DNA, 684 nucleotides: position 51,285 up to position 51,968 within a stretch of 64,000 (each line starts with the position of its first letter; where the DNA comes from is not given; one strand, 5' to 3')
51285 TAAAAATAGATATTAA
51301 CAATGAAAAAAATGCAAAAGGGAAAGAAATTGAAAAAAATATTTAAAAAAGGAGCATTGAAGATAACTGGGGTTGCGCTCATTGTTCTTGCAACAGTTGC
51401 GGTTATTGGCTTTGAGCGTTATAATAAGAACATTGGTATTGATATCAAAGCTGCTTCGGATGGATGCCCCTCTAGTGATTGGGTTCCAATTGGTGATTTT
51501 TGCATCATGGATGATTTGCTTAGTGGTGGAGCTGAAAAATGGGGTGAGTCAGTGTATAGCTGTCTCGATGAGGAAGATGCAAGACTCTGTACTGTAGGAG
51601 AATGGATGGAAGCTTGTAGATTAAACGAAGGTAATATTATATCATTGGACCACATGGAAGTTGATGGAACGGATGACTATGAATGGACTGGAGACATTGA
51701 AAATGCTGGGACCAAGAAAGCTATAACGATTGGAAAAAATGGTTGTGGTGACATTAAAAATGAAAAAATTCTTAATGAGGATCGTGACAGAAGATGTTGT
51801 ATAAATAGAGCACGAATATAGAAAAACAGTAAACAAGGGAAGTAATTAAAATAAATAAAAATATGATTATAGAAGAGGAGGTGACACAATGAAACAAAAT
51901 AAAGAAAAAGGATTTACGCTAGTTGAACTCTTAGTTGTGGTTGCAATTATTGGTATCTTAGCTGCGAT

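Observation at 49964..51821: Tandem triplet of paralogous secreted 8-Cys domain proteins, the first fused to a PilX-like N-terminus, embedded in the type IV pilus operon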

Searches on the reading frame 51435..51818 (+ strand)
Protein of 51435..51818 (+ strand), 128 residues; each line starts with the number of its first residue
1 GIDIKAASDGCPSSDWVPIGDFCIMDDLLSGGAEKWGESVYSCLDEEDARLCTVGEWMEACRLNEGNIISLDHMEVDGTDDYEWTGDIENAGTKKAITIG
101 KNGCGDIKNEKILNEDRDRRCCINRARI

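Call 29: predict_structure(alignment_id=A3)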
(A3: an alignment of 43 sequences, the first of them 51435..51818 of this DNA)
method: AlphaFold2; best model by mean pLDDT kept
length: 128 residues; sequences in the alignment: 43
mean_pLDDT: 87.8   pTM: 0.82
mean pLDDT of the five models: 87.8, 87.7, 87.6, 87.5, 86.7
residues with pLDDT >= 90: 90; 70-90: 26; 50-70: 4; < 50: 8
segments of 3 or more residues with pLDDT < 50: 1-7
pLDDT, mean of each block of 10 residues (from residue 1): 50 92 93 92 95 96 94 83 92 91 92 91 79
secondary structure, 60 per line:
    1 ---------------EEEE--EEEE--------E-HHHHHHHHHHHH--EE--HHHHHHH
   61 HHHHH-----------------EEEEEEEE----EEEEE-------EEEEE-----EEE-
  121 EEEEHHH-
elements in order: E16-19 E22-25 H36-47 H54-65 E83-90 E95-99 E107-111 E117-119 E121-124

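Call 46: search_protein_families(library=pfam, alignment_id=A3, max_evalue=5)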
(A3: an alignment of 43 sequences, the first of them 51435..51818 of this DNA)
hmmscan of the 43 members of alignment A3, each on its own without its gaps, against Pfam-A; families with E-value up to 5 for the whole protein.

A. member 1, window:51435-51818:+ (128 aa): 0 families

B. families by the number of members that match (of 43 scanned): 17 families
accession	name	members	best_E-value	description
PF14341.11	PilX_N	15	1.6e-09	PilX N-terminal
PF05473.18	UL45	12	0.0088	UL45 protein, carbohydrate-binding C-type lectin-like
PF24325.1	DUF7495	6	0.00072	Domain of unknown function (DUF7495)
PF03781.23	FGE-sulfatase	4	0.0082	Sulfatase-modifying factor enzyme 1-like domain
PF09716.15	ETRAMP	3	0.1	Malarial early transcribed membrane protein (ETRAMP)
PF07581.17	Glug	1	0.0073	The GLUG motif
PF09154.16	Alpha-amy_C_pro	1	0.043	Alpha-amylase C-terminal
PF00878.24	CIMR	1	0.077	Cation-independent mannose-6-phosphate receptor repeat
PF16510.12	P22_portal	1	0.11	Phage P22-like portal protein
PF25184.1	YxzE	1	0.11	YxzE-like putative bacteriocin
PF02730.20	AFOR_N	1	0.14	Aldehyde ferredoxin oxidoreductase, N-terminal domain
PF07852.16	DUF1642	1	0.14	Protein of unknown function (DUF1642)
PF06749.17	DUF1218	1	0.14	Protein of unknown function (DUF1218)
PF10964.13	DUF2766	1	0.17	Protein of unknown function (DUF2766)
PF14217.11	DUF4327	1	0.2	Domain of unknown function (DUF4327)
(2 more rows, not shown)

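Call 58: search_protein_representatives(alignment_id=A6)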
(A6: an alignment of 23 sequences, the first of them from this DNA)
Query: 23 sequences, 120 profile positions. Proteins with E-value up to 0.001 (for the whole library): 1015; up to 1e-10: 332; up to 1e-30: 10. The best 150 are listed.
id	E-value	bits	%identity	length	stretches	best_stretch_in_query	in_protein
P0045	8.8e-61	219.9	-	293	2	3-120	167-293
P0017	3.2e-37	143.8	-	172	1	3-119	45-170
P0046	2.9e-36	140.7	-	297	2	9-118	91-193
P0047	2.9e-36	140.7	-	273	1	3-119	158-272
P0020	9.0e-35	135.9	-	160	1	3-118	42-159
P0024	3.8e-34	133.9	-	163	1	4-117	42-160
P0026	4.6e-34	133.6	-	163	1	3-120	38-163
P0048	1.8e-33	131.7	-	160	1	4-120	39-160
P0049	4.9e-32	127.1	-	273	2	16-115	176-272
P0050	5.6e-31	123.7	-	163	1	5-118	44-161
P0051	1.2e-30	122.6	-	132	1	4-118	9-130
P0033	1.5e-30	122.3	-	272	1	2-118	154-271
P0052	2.5e-30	121.6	-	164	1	3-118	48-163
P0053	8.1e-30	119.9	-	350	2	10-116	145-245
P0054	1.5e-29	119.0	-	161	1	6-119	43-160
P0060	2.4e-21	92.6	-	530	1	8-118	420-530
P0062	1.9e-20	89.7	-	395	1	6-118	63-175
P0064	5.6e-20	88.2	-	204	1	6-117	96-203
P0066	4.4e-19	85.3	-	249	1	6-117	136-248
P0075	1.3e-17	80.6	-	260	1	9-116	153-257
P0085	7.1e-17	78.2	-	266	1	9-117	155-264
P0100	8.5e-16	74.7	-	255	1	8-118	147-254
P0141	2.2e-14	70.1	-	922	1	9-116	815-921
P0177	1.0e-13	68.0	-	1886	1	5-117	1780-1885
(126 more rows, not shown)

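Call 62: search_protein_families(library=pfam, alignment_id=A7, max_evalue=0.001)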
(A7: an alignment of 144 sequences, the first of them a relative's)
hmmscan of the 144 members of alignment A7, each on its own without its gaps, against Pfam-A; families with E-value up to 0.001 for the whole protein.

A. member 1, P0045 (293 aa): 0 families

B. families by the number of members that match (of 144 scanned): 7 families
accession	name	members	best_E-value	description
PF03781.23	FGE-sulfatase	10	1.2e-49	Sulfatase-modifying factor enzyme 1-like domain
PF01391.23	Collagen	3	2e-32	Collagen triple helix repeat (20 copies)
PF14341.11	PilX_N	3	2.9e-09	PilX N-terminal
PF01483.27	P_proprotein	2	4.2e-19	Proprotein convertase P-domain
PF07603.17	Lcl_C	2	1.4e-11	Lcl C-terminal domain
PF23657.1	DUF7151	1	2e-16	Domain of unknown function (DUF7151)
PF21443.2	G3P_pilus-bind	1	0.00019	G3P, pilus binding domain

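Call 63: list_cluster_members(proteins=[P0046, P0053, P0060, P0064, P0066, P0075, P0100, P0141, P0177, P0062])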
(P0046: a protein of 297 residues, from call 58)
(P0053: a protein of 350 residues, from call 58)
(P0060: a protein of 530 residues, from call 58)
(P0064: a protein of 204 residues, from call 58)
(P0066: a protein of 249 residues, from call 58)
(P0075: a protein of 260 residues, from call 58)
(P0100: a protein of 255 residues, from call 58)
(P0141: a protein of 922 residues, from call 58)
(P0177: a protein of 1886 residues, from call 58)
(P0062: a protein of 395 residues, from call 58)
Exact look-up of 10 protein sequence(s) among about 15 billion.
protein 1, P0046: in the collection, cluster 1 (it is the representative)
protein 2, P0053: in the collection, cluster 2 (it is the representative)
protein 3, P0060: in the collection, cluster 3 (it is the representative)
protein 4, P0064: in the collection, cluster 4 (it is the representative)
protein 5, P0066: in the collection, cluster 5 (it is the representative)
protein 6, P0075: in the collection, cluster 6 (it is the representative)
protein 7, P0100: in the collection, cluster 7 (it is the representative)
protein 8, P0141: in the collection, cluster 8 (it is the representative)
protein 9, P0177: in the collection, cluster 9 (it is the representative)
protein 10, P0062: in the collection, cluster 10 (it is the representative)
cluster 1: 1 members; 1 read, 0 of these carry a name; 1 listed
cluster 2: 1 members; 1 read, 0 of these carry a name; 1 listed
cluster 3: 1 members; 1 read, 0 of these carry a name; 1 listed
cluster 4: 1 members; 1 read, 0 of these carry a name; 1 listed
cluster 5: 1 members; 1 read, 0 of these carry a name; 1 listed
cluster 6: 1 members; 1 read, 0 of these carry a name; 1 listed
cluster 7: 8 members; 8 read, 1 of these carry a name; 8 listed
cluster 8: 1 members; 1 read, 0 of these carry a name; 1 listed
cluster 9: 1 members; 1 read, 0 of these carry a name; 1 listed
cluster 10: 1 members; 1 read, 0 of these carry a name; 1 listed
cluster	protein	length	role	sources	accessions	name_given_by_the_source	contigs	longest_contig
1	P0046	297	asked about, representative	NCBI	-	-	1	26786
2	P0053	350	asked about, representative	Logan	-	-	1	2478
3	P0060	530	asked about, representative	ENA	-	-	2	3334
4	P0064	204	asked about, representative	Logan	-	-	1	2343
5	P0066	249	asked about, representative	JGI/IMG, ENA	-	-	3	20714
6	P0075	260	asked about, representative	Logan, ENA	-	-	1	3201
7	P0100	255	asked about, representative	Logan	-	-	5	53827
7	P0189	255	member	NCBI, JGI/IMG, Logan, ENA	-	hypothetical protein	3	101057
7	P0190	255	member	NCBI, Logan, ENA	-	-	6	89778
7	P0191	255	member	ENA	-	-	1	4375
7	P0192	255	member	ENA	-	-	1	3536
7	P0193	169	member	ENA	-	-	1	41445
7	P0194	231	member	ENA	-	-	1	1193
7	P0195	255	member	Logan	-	-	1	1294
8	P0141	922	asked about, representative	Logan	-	-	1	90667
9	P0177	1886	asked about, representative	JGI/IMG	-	-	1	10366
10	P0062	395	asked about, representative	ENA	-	-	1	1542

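Call 64: search_protein_families(library=ncbifam, proteins=[P0046, P0060, P0064, P0066, P0075, P0100, P0141, P0062, P0053, P0085], max_evalue=0.01)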
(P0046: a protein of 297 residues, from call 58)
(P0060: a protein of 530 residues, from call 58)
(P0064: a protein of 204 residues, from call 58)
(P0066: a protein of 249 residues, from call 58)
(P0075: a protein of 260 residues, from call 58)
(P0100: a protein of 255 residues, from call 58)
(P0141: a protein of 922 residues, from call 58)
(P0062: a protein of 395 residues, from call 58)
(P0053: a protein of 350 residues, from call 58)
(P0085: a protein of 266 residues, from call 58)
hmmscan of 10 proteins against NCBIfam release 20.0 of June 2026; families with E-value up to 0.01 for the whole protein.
P0046 (297 aa): 1 family
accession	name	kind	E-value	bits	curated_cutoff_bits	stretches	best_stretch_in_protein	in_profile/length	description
NF041186.1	SenA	equivalog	2e-05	24.2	420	1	114-160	277-323/382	selenoneine synthase SenA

P0060 (530 aa): 0 families

P0064 (204 aa): 0 families

P0066 (249 aa): 0 families

P0075 (260 aa): 0 families

P0100 (255 aa): 0 families

P0141 (922 aa): 1 family
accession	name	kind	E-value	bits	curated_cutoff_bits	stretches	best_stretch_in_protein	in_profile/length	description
NF053851.1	Bdello_MAT_N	subfamily_domain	3.5e-25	88.7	60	1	23-193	4-160/162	mosaic adhesive trimer family chimeric fiber protein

P0062 (395 aa): 1 family
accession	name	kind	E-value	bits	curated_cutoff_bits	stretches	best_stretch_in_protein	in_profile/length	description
NF046116.1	adhesin_Lcl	equivalog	0.00028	19.6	500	1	344-395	381-431/431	collagen-like adhesin Lcl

P0053 (350 aa): 1 family
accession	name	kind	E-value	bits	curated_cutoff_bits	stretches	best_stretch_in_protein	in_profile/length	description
NF041186.1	SenA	equivalog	1.3e-05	24.8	420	0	270-312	277-318/382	selenoneine synthase SenA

P0085 (266 aa): 0 families

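Call 71: search_solved_structures(query=A8, max_evalue=1, show_alignments=4)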
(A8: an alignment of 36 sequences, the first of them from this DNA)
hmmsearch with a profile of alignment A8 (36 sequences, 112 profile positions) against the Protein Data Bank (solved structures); distinct sequences matched with E-value up to 1: 33.
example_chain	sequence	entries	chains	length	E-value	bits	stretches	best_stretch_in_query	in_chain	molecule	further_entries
8oks_B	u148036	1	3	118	6.8e-07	32.9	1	4-92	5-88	Peptidase S74 domain-containing protein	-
9wyt_J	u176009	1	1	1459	0.00016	25.2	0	7-71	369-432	yolk sac IgY receptor precursor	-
5xts_A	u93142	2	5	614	0.0019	21.8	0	5-53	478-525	Macrophage mannose receptor 1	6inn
1qdd_A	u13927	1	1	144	0.021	18.4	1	6-43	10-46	LITHOSTATHINE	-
1lit_A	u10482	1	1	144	0.022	18.4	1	6-43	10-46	LITHOSTATHINE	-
4qkg_A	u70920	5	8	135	0.027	18.1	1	7-108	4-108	C-type lectin domain family 2 member D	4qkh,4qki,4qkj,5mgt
1sb2_A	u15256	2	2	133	0.033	17.8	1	9-56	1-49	Rhodocetin alpha subunit | Rhodocetin subunit alpha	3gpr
4wco_A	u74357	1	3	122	0.049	17.3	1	7-108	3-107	C-type lectin domain family 2 member D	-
8hbc_A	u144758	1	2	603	0.056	17.1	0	7-75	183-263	Lymphocyte antigen 75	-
8k8h_A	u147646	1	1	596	0.057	17.1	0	7-75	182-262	Lymphocyte antigen 75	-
7jpu_A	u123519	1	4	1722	0.067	16.8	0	7-51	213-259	Lymphocyte antigen 75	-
5xtw_A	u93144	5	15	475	0.075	16.7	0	24-53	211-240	Macrophage mannose receptor 1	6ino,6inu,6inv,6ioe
1sb2_B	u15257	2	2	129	0.076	16.7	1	9-48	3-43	Rhodocetin beta subunit | Rhodocetin subunit beta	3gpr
2afp_A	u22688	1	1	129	0.082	16.5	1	7-49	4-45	PROTEIN (SEA RAVEN TYPE II ANTIFREEZE PROTEIN)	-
2afy_X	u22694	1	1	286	0.084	16.5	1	31-60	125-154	Sulfatase modifying factor 1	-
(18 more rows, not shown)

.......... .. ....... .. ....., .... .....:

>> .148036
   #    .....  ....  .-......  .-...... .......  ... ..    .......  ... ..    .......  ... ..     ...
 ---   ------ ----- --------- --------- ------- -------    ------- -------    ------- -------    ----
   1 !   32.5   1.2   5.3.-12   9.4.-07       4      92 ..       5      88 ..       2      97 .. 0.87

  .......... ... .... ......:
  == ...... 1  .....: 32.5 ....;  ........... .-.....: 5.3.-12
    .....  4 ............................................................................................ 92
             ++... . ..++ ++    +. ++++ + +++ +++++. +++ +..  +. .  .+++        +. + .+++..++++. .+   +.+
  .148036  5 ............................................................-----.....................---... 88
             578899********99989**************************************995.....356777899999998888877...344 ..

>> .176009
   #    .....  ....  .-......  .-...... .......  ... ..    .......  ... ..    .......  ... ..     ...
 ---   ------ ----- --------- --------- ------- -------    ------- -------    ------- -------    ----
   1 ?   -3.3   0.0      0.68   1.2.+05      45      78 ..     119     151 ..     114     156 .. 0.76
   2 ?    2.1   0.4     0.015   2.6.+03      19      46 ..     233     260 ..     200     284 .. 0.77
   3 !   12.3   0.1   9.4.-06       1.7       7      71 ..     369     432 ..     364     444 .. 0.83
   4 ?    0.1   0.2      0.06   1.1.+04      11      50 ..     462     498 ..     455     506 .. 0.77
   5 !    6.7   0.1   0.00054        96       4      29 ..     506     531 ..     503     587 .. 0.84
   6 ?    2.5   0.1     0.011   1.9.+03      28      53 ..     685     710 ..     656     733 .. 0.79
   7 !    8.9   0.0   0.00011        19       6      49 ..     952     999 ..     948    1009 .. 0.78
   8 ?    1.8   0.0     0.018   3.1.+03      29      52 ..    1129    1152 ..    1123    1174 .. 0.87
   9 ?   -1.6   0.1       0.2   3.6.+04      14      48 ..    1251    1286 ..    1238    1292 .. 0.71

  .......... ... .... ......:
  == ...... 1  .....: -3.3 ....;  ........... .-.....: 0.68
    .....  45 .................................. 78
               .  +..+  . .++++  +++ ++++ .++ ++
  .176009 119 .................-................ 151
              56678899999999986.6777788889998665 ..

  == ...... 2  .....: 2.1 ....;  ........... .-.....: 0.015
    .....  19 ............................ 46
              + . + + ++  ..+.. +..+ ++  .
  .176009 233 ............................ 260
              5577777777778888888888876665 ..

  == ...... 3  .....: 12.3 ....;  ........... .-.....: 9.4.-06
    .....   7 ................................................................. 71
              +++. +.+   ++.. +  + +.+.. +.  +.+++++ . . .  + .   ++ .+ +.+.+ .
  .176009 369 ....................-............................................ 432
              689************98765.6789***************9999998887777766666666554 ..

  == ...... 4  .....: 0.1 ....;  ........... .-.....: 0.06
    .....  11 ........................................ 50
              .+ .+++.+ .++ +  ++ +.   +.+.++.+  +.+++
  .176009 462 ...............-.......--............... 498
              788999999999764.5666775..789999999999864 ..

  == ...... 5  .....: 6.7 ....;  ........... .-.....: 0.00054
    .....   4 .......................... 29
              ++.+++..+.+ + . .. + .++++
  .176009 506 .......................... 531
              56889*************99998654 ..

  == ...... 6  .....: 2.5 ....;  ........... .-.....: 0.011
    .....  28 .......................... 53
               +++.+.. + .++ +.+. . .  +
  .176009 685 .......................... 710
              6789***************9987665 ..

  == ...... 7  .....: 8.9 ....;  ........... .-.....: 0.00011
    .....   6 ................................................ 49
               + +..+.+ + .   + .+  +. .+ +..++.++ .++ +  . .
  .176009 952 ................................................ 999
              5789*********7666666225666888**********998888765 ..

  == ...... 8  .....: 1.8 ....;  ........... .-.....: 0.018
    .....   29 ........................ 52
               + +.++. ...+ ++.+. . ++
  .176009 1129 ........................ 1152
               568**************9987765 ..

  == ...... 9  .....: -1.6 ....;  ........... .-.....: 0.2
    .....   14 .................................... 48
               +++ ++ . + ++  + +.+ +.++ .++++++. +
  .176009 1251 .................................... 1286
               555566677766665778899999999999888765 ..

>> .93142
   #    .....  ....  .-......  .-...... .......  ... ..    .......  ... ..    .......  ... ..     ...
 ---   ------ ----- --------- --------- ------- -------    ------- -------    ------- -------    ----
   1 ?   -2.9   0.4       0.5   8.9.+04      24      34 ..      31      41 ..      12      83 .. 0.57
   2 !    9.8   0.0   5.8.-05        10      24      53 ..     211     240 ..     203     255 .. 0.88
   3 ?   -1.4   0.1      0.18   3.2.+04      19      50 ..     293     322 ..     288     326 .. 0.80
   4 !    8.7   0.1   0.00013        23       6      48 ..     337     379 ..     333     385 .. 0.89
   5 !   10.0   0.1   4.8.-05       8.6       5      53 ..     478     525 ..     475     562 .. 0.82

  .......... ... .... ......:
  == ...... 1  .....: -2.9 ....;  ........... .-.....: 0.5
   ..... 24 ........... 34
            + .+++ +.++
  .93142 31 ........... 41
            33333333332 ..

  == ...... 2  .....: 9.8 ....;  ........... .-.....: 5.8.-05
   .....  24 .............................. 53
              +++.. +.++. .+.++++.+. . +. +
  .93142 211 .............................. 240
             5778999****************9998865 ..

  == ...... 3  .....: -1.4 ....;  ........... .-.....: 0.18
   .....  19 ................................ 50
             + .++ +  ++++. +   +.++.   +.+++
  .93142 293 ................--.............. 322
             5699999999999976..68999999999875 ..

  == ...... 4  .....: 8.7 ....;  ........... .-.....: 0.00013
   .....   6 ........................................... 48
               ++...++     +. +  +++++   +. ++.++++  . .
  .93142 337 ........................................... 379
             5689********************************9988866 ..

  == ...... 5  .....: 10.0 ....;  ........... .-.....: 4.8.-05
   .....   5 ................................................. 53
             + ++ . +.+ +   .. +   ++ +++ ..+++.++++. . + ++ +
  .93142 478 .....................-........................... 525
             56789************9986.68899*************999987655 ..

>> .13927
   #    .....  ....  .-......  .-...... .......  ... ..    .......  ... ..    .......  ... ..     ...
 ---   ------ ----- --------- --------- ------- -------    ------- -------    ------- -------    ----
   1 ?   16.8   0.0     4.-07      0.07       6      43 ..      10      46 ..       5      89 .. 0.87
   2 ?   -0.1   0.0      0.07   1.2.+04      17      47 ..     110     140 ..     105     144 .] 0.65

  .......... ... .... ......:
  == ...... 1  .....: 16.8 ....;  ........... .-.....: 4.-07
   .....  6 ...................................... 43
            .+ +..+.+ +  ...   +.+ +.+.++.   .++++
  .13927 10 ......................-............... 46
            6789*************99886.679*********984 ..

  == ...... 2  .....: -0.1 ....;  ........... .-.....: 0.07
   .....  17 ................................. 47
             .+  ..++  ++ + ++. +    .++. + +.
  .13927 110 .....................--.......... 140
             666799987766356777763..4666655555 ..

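Call 72: find_encoding_contigs(protein=P0045, flank=8000, max_places=3)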
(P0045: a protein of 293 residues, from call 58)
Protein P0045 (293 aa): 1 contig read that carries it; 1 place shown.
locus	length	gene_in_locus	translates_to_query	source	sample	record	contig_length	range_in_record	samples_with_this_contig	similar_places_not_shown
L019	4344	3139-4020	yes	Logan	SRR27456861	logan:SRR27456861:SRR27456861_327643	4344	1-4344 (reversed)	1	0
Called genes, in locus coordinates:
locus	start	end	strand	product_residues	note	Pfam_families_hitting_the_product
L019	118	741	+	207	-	PF07963:N_methyl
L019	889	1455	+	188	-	PF07963:N_methyl (weak)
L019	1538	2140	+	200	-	PF07963:N_methyl (weak)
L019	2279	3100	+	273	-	PF14341:PilX_N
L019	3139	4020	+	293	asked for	-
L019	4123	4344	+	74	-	?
